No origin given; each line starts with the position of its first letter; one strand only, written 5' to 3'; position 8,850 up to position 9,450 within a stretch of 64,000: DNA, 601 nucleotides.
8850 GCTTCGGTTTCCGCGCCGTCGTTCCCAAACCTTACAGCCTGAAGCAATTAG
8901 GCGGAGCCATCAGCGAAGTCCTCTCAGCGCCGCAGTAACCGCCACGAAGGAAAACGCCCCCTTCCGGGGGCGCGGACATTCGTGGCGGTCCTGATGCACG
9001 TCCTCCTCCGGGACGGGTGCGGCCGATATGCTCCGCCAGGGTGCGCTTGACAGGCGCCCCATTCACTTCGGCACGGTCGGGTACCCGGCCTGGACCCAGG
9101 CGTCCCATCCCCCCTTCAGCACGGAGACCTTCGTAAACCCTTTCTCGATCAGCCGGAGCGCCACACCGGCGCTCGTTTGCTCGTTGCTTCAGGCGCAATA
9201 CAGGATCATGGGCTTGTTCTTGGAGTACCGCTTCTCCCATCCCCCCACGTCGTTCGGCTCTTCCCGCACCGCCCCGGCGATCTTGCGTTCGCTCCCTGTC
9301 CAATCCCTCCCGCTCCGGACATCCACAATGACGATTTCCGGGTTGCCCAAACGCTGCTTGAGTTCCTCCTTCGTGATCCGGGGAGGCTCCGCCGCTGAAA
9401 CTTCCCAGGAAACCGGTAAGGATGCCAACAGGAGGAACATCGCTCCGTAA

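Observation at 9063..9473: Periplasmic rhodanese with in-frame UGA at the catalytic-loop position plus SECIS-like hairpin: probable selenoprotein split by annotation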

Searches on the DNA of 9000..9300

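Call 24: search_rna_families(source=window, start=9000, end=9300, threshold=evalue, max_evalue=10, show_alignments=3)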
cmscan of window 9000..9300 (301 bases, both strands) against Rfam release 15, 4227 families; matches with E-value up to 10: 1.
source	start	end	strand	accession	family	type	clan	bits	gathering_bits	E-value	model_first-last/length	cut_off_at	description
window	9060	9116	+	RF02353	BjrC68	Gene; sRNA;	-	11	39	3.2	1-82/82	no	Bradyrhizobiaceae sRNA BjrC68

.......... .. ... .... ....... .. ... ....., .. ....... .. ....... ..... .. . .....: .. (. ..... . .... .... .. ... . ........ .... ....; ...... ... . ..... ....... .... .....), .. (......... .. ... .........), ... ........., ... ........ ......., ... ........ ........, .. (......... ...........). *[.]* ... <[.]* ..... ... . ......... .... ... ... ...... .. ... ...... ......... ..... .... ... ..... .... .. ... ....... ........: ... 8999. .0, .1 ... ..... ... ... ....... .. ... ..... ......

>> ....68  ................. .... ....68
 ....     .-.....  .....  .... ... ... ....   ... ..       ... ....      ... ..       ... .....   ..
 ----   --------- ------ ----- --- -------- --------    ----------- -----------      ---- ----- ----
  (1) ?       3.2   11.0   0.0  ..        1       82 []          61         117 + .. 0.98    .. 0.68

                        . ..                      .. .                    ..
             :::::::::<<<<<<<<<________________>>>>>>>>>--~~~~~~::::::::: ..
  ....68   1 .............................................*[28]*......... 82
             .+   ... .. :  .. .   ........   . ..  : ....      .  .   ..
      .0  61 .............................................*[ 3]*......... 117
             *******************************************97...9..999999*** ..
